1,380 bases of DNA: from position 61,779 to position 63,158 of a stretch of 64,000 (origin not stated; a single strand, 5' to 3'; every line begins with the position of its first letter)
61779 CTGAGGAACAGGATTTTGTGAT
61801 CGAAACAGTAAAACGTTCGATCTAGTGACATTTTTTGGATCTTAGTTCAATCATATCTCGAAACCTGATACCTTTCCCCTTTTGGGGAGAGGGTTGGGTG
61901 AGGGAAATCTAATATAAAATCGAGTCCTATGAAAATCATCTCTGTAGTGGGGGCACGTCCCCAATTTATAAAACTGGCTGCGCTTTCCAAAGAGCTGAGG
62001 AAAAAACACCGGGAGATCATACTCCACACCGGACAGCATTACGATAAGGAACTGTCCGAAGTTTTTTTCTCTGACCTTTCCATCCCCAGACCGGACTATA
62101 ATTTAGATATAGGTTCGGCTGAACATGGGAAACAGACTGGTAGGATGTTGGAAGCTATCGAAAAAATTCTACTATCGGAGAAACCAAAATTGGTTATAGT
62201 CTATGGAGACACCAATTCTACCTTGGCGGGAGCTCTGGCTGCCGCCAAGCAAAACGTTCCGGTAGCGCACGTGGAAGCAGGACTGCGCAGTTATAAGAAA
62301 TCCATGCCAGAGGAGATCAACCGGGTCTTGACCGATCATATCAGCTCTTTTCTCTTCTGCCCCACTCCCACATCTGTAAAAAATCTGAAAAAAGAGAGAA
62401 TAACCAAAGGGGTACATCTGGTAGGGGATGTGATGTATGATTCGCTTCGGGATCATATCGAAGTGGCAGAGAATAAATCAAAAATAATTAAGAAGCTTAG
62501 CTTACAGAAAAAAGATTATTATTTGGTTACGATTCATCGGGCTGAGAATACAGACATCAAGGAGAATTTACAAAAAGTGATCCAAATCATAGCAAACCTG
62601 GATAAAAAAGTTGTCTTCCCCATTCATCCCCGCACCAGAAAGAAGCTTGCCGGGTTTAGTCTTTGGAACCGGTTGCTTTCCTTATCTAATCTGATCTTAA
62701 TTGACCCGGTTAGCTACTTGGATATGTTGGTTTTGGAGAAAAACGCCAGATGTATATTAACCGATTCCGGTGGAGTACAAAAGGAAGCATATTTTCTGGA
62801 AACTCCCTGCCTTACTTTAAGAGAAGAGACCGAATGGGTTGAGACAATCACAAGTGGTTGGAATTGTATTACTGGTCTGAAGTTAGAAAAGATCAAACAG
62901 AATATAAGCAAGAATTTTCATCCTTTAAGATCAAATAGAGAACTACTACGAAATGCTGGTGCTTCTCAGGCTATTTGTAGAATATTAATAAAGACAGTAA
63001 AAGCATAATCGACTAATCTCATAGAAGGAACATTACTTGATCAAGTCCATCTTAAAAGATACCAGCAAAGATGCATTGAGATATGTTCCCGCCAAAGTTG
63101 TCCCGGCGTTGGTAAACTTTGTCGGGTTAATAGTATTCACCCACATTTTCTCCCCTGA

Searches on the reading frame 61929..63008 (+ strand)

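Call 94: search_protein_families(library=pfam, proteins=[window:61929-63008:+], max_evalue=0.00001)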
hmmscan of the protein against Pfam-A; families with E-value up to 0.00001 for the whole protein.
window:61929-63008:+ (359 aa): 2 families
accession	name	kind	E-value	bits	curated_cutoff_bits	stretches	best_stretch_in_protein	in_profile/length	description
PF02350.25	Epimerase_2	-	1.5e-103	346.8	30.6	1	23-352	3-345/347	UDP-N-acetylglucosamine 2-epimerase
PF07388.17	A-2_8-polyST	-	4.3e-07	30.2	23.3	1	25-240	40-256/316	Alpha-2,8-polysialyltransferase (POLYST)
